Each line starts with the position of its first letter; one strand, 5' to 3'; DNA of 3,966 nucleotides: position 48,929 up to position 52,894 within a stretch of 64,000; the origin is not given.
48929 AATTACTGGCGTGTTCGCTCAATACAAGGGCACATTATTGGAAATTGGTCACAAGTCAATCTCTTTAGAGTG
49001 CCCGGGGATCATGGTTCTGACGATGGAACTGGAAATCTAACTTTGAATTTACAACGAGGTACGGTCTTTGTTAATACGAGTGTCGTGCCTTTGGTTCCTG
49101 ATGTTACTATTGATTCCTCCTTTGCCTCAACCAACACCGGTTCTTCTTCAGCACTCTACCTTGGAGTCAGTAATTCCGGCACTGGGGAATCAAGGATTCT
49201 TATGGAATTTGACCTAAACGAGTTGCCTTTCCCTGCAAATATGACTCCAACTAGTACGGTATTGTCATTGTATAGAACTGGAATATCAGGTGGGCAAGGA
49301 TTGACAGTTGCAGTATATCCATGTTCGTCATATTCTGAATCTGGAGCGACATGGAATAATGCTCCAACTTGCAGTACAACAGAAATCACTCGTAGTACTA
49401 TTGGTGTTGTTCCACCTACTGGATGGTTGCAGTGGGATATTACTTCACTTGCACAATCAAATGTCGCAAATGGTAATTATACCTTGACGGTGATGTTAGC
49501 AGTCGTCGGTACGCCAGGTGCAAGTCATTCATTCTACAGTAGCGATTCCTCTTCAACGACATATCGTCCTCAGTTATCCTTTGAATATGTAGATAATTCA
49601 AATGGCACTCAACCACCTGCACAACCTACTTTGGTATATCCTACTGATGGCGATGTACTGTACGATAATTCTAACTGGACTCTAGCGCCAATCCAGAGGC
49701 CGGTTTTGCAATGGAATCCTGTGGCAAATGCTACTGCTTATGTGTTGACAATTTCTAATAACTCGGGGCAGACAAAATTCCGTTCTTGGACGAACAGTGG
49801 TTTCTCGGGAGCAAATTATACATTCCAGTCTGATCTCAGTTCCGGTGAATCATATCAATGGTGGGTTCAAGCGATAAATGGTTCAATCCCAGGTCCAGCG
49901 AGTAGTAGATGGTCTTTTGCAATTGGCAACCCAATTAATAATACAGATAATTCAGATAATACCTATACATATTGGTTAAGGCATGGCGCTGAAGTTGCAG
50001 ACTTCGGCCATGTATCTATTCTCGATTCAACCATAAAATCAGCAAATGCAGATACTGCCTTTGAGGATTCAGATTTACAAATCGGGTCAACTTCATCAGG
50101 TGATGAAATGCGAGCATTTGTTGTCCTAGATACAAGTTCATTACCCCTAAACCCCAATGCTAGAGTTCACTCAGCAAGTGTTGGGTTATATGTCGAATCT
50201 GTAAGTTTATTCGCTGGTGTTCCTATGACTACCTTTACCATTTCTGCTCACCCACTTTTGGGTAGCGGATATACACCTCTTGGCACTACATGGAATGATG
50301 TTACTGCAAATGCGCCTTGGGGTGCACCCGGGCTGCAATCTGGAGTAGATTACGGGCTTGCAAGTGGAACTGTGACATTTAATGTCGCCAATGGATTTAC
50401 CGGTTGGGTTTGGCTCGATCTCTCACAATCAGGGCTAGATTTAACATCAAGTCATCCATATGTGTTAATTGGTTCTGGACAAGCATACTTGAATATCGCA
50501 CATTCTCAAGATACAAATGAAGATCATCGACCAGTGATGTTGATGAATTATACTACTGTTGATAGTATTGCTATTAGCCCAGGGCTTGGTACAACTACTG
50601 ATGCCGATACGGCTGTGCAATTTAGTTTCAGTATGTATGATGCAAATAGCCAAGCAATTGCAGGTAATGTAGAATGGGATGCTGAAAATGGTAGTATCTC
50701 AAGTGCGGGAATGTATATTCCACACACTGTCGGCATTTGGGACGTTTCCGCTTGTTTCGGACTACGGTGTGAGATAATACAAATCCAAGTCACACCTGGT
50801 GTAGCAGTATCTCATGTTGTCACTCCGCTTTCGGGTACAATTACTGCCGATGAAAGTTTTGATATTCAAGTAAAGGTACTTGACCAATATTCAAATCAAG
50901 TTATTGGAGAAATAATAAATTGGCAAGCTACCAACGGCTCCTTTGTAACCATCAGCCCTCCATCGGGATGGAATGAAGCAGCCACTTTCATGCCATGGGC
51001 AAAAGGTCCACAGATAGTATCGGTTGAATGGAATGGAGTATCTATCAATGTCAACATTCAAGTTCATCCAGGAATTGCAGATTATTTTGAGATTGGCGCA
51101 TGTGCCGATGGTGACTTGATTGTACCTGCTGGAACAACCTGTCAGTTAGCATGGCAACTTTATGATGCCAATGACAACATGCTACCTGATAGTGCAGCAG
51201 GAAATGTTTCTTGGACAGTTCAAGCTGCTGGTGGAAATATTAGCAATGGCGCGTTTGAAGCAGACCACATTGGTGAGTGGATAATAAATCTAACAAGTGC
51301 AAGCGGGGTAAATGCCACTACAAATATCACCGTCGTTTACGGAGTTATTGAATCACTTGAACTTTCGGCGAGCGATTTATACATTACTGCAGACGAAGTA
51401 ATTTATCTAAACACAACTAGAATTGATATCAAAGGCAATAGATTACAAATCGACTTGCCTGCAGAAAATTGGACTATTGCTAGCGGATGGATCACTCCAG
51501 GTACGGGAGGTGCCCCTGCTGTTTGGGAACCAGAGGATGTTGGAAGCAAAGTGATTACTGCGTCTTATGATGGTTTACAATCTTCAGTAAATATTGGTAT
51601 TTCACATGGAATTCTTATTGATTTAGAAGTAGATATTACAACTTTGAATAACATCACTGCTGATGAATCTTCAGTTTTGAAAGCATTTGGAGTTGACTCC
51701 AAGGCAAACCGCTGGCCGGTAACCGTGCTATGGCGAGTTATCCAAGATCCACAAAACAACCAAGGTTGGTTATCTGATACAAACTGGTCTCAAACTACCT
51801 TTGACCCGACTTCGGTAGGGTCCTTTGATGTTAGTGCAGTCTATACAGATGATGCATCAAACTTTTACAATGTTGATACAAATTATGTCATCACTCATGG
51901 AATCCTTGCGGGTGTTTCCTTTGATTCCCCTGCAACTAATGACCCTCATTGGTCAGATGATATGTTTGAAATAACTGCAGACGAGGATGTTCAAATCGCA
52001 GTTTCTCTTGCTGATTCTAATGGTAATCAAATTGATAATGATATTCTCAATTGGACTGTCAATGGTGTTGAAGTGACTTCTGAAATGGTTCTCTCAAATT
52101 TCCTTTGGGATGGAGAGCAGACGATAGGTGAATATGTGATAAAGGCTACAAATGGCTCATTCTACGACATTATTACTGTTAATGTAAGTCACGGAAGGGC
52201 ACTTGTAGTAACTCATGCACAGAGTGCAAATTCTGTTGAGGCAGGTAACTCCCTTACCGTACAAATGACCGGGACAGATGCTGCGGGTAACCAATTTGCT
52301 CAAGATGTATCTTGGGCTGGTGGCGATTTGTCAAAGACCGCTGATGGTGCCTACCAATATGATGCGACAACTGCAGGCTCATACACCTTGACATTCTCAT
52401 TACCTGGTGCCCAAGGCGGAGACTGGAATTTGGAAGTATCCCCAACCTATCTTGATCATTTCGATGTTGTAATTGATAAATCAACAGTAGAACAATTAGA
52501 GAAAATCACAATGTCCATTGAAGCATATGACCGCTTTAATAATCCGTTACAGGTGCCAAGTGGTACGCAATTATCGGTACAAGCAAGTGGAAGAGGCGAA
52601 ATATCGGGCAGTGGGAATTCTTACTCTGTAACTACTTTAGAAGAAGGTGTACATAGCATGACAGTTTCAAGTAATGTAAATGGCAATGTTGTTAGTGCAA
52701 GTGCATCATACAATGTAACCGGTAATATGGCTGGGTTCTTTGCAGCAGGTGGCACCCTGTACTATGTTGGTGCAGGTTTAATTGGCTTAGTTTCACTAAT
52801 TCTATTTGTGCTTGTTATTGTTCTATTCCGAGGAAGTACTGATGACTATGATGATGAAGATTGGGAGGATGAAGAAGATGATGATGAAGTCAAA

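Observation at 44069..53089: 3006-aa surface protein with about 7 tandem lectin-like (DNRLRE-type) + FN3-like module pairs, then an Ig-like array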

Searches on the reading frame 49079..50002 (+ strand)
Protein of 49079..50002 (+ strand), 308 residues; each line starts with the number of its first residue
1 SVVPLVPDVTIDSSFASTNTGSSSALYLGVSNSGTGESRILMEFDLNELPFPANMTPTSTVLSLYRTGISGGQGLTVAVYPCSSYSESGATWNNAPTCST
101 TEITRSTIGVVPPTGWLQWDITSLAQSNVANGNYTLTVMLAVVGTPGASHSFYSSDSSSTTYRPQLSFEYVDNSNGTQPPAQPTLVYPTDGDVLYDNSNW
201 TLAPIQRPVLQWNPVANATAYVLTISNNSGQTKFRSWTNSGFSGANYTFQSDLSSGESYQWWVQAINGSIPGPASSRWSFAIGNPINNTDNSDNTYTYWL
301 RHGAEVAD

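Call 43: predict_structure(alignment_id=A3)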
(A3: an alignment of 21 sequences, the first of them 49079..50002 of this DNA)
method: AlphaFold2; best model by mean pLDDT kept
length: 308 residues; sequences in the alignment: 21
mean_pLDDT: 88.1   pTM: 0.81
mean pLDDT of the five models: 88.1, 86.9, 87.0, 86.5, 86.3
residues with pLDDT >= 90: 183; 70-90: 107; 50-70: 14; < 50: 4
segments of 3 or more residues with pLDDT < 50: none
pLDDT, mean of each block of 10 residues (from residue 1): 78 92 92 89 91 88 94 87 94 95 87 89 91 94 91 93 92 81 92 83 89 93 91 93 94 89 92 89 77 71 53
secondary structure, 60 per line:
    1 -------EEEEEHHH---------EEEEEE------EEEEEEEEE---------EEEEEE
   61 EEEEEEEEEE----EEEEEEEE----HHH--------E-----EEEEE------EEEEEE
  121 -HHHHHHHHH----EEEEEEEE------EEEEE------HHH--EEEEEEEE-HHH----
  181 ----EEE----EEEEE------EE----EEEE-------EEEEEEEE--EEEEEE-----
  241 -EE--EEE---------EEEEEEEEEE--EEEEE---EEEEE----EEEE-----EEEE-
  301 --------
elements in order: E8-12 E25-30 E37-45 E55-70 E75-82 E104-108 E115-120 H122-130 E135-142 E149-153 E165-172 E185-187 E192-196 E209-212 E220-227 E230-235 E246-248 E258-267 E270-274 E278-282 E287-290 E296-299

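Call 45: fold_search(model_id=the predicted structure, library=pdb)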
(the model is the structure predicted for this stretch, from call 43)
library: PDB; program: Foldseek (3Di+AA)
matches with E <= 10: 1656; with E <= 0.001: 113
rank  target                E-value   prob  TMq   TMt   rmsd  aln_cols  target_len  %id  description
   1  8wab_B                3.2e-10  1.00  0.45  0.76   3.1       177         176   23  Crystal structure of a chondroitin sulfate-binding carbohydrate binding module of a chondroitinase (released 2024-01-17)
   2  8wab_A                2.0e-09  1.00  0.45  0.75   3.1       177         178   23  Crystal structure of a chondroitin sulfate-binding carbohydrate binding module of a chondroitinase (released 2024-01-17)
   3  7vbo                  2.1e-08  1.00  0.45  0.73   3.8       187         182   17  Alginate binding domain CBM (released 2022-09-07)
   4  5g56                  1.9e-06  1.00  0.21  0.11  17.3       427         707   10  THE TETRA-MODULAR CELLULOSOMAL ARABINOXYLANASE CtXyl5A STRUCTURE AS REVEALED BY X-RAY CRYSTALLOGRAPHY (released 2016-06-29)
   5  2vtf_A                8.8e-06  1.00  0.21  0.11  14.3       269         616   13  X-ray crystal structure of the Endo-beta-N-acetylglucosaminidase from Arthrobacter protophormiae E173Q mutant reveals  (released 2009-03-31)
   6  7zcb_B                4.4e-05  1.00  0.22  0.33  20.0       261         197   13  Human Pikachurin/EGFLAM N-terminal Fibronectin-III (1-2) domains (released 2023-07-19)
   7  2ibb                  4.4e-05  1.00  0.23  0.33  14.8       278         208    9  Crystal Structure of the First and Second FNIII Domains of Ihog (released 2006-10-24)
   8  7y6e_G                4.6e-05  1.00  0.27  0.41  15.3       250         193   13  Crystal structure of sDscam FNIII23 domains, isoform Beta2v6 (released 2023-05-24)
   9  7y6e_F                4.6e-05  1.00  0.26  0.39  15.6       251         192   12  Crystal structure of sDscam FNIII23 domains, isoform Beta2v6 (released 2023-05-24)
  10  7y6e_A                6.1e-05  1.00  0.28  0.42  15.4       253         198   13  Crystal structure of sDscam FNIII23 domains, isoform Beta2v6 (released 2023-05-24)
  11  3fha_C                6.1e-05  1.00  0.20  0.11  14.4       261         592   12  Structure of endo-beta-N-acetylglucosaminidase A (released 2009-04-28)
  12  9lwg_A                9.3e-05  0.98  0.27  0.16  14.8       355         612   10  Zebrafish ovum lysosomal peptide:N-glycanase (released 2025-12-24)
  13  4plo_B                9.8e-05  0.99  0.22  0.33  21.2       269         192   11  Crystal Structure of chicken Netrin-1 (LN-LE3) in complex with mouse DCC (FN4-5) (released 2014-06-18)
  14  6jz1_B                9.8e-05  0.99  0.23  0.14  10.4       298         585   10  Apo structure of b-glucuronidase from Ruminococcus gnavus at 1.7 Angstrom resolution (released 2020-06-03)
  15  5z18_F                9.8e-05  0.98  0.22  0.15  10.3       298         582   10  The crystal structure of Ruminococcus gnavus beta-glucuronidase (released 2018-12-12)
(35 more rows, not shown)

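Call 60: search_protein_representatives(alignment_id=A3)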
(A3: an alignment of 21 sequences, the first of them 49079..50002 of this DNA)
Query: 21 sequences, 307 profile positions. Proteins with E-value up to 0.001 (for the whole library): 36101; up to 1e-10: 10589; up to 1e-30: 914. The best 150 are listed.
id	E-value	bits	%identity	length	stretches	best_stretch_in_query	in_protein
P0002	0.0e+00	1518.5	-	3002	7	2-307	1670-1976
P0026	0.0e+00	1265.1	-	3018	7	2-307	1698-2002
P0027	0.0e+00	1187.0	-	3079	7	2-306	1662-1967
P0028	0.0e+00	1073.2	-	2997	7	2-306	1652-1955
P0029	0.0e+00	1065.9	-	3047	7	2-307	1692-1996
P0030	9.5e-279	938.0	-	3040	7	3-304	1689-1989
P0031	6.9e-271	912.2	-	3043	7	3-305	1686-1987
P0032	8.8e-256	862.6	-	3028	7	1-307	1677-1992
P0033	2.3e-253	854.7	-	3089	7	2-306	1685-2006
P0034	2.0e-251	848.3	-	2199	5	2-306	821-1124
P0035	2.5e-248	838.1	-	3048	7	2-303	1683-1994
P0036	2.8e-248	838.0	-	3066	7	2-307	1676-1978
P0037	2.1e-236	799.0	-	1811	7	2-306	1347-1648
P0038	4.5e-209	709.2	-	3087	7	2-306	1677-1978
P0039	1.5e-184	628.7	-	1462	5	3-305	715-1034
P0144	3.6e-58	213.6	-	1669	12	204-277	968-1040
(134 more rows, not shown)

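Call 65: list_cluster_members(proteins=[P0026, P0027, P0028, P0029, P0030, P0032, P0033, P0035, P0036, P0038])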
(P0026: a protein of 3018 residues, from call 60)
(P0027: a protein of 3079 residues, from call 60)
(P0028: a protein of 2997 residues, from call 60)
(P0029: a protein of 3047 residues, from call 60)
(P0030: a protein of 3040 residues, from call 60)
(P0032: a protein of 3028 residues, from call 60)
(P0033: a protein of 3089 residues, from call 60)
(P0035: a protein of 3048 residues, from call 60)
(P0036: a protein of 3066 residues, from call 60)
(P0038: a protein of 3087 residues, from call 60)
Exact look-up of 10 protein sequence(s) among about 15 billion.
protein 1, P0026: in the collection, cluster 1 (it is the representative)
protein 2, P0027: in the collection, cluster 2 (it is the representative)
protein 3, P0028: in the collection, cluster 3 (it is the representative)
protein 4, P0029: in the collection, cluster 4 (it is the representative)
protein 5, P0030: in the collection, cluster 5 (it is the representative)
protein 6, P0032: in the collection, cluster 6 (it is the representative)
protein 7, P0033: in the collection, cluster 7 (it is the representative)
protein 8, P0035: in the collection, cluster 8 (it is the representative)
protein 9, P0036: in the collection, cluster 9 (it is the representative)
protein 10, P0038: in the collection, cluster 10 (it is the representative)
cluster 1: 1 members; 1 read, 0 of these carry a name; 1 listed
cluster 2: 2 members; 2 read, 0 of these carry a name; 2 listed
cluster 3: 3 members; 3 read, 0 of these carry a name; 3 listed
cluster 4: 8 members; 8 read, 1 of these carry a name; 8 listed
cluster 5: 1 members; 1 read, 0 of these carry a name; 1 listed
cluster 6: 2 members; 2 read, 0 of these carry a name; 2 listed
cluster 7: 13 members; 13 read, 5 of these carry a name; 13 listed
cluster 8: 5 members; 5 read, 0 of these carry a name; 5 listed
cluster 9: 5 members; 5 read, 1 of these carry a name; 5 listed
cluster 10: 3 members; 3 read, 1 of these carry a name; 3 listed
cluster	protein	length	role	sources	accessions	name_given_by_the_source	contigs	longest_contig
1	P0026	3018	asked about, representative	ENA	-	-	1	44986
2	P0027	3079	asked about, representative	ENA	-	-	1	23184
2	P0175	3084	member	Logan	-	-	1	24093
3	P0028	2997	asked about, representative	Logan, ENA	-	-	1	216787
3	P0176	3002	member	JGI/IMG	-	-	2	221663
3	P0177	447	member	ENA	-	-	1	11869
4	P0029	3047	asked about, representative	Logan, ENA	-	-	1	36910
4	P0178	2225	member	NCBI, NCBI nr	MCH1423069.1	MAG: DNRLRE domain-containing protein [Candidatus Poseidoniaceae archaeon] | DNRLRE domain-containing protein [Candidatus Poseidoniaceae archaeon]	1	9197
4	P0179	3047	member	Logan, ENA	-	-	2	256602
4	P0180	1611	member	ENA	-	-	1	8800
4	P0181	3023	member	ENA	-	-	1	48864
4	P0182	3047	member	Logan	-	-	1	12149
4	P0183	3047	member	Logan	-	-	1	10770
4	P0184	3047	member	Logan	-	-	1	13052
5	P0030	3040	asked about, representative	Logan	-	-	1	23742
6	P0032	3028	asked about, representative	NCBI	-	-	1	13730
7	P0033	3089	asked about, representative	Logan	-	-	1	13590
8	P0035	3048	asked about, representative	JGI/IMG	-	-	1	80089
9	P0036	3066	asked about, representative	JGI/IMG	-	-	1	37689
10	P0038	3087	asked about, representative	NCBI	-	-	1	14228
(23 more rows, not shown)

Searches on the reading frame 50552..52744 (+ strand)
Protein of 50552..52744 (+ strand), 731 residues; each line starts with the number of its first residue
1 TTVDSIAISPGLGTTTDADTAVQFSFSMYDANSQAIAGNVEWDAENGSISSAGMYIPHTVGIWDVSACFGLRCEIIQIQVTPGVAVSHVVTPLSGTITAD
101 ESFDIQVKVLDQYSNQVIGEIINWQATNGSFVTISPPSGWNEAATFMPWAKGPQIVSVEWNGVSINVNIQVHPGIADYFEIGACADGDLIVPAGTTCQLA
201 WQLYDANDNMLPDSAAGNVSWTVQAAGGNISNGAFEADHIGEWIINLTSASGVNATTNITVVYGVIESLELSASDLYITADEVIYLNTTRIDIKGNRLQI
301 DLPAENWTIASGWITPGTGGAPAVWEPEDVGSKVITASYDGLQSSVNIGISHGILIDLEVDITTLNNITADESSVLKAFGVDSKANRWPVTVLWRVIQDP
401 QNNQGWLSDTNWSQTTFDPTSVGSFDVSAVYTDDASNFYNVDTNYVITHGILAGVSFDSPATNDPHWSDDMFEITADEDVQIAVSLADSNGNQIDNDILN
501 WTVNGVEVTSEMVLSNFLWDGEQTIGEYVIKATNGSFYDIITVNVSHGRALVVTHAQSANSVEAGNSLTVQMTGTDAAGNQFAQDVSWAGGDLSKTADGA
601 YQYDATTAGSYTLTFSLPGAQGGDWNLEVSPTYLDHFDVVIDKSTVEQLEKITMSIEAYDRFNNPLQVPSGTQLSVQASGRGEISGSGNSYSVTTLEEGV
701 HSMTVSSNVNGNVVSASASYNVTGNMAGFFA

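Call 53: predict_structure(alignment_id=A4)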
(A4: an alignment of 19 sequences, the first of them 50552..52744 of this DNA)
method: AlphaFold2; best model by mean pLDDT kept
length: 731 residues; sequences in the alignment: 19
mean_pLDDT: 86.6   pTM: 0.35
mean pLDDT of the five models: 86.6, 86.0, 85.5, 85.3, 84.0
residues with pLDDT >= 90: 239; 70-90: 470; 50-70: 20; < 50: 2
segments of 3 or more residues with pLDDT < 50: none
pLDDT, mean of each block of 10 residues (from residue 1): 84 87 93 89 93 92 92 92 91 91 93 89 91 89 92 92 92 89 80 88 89 87 79 87 90 90 89 91 90 88 90 87 89 91 92 85 79 87 83 88 82 87 88 86 86 76 57 80 80 79 87 81 79 86 85 88 89 86 88 87 89 89 89 87 87 90 85 81 84 88 86 85 82 65
secondary structure, 60 per line:
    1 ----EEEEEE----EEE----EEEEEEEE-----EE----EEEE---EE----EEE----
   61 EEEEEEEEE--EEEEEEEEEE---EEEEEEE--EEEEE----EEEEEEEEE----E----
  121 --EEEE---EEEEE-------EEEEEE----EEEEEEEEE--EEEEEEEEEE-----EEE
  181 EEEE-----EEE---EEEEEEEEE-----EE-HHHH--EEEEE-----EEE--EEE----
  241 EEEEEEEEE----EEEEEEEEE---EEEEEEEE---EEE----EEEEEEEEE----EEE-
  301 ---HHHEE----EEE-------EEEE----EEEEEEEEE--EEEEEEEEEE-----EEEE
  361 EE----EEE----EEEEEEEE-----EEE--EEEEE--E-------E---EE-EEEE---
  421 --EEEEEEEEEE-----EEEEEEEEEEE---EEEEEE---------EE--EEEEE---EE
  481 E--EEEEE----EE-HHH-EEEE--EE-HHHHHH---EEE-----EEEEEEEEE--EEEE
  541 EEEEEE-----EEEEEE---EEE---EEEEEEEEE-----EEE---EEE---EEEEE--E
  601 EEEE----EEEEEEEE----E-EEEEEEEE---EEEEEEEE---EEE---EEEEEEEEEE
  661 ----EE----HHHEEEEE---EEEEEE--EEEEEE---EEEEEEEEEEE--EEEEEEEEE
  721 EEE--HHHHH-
elements in order (helices of 4 or more, strands of 3 or more residues): E5-10 E15-17 E22-29 E41-44 E54-56 E61-69 E72-81 E85-91 E94-98 E103-111 E123-126 E130-134 E142-147 E152-160 E163-172 E178-184 E190-192 E196-204 H213-216 E219-223 E229-231 E234-236 E241-249 E254-262 E266-273 E277-279 E284-292 E297-299 E313-315 E323-326 E331-339 E342-351 E357-362 E367-369 E374-381 E387-389 E392-396 E414-417 E423-432 E438-448 E452-457 E471-475 E479-481 E484-488 E500-503 H509-514 E518-520 E526-534 E537-546 E552-557 E561-563 E567-575 E581-583 E587-589 E593-597 E600-604 E609-616 E623-630 E634-641 E645-647 E651-660 E674-678 E682-687 E690-695 E699-709 E712-723 H726-730

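Call 55: fold_search(model_id=the predicted structure, library=pdb)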
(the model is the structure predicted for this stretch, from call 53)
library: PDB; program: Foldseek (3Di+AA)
matches with E <= 10: 1877; with E <= 0.001: 472
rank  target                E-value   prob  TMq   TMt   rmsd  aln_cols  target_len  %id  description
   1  7r5k_10               2.4e-24  1.00  0.14  0.08  33.5       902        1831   10  Human nuclear pore complex (constricted) (released 2022-06-22)
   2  9hcj_10               3.0e-24  1.00  0.15  0.08  31.0       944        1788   10  D. discoideum nuclear pore complex (released 2024-12-25)
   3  3dmk_A                1.3e-17  1.00  0.18  0.18  77.2       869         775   11  Crystal structure of Down Syndrome Cell Adhesion Molecule (DSCAM) isoform 1.30.30, N-terminal eight Ig domains (released 2008-10-07)
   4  9flp_A                1.3e-17  1.00  0.18  0.16  30.8       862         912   12  CryoEM structure of the neck (1403-2314) in the grappling hook protein A (GhpA) in the bacterium Aureispira sp. CCB-QB (released 2024-10-16)
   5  9ba4_A                6.8e-15  1.00  0.17  0.13  44.5       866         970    9  Full-length cross-linked Contactin 2 (CNTN2) (released 2024-07-17)
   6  8k3j_A                8.5e-15  1.00  0.17  0.20  45.8       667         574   11  Structure of human CNTN2 immunoglobulin domains 1-6 homo-dimer (released 2024-07-17)
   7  9g93_A                8.5e-15  1.00  0.13  0.15  68.2       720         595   11  CryoET structure of the in vitro grown Bacillus anthracis Sap S-layer (released 2024-12-18)
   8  3dmk_B                3.0e-14  1.00  0.16  0.17  75.5       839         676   10  Crystal structure of Down Syndrome Cell Adhesion Molecule (DSCAM) isoform 1.30.30, N-terminal eight Ig domains (released 2008-10-07)
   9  8a0y_A                4.8e-14  1.00  0.18  0.21  45.0       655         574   12  Crystal structure of mouse contactin 2 immunoglobulin domains (released 2023-11-01)
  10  3b43                  1.1e-13  1.00  0.21  0.25  19.2       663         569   12  I-band fragment I65-I70 from titin (released 2008-01-22)
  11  8k53_B                1.3e-13  1.00  0.17  0.21  45.6       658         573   12  Structure of the Dimeric Human CNTN2 Ig 1-6-FNIII 1-2 Domain in an Asymmetric State (released 2023-12-06)
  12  7ok5_A                1.3e-13  1.00  0.14  0.17  57.0       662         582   10  Crystal structure of mouse neurofascin 155 immunoglobulin domains (released 2022-12-14)
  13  4aq1_A                1.5e-13  1.00  0.13  0.13  62.6       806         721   12  Structure of the SbsB S-layer protein of Geobacillus stearothermophilus PV72p2 in complex with nanobody KB6 (released 2012-06-13)
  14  9ba5_A                2.2e-13  1.00  0.18  0.22  46.9       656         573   12  Cross-linked Contactin 2 Ig1-Ig6 (released 2024-07-17)
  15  7ok5_B                3.2e-13  1.00  0.14  0.17  57.8       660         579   10  Crystal structure of mouse neurofascin 155 immunoglobulin domains (released 2022-12-14)
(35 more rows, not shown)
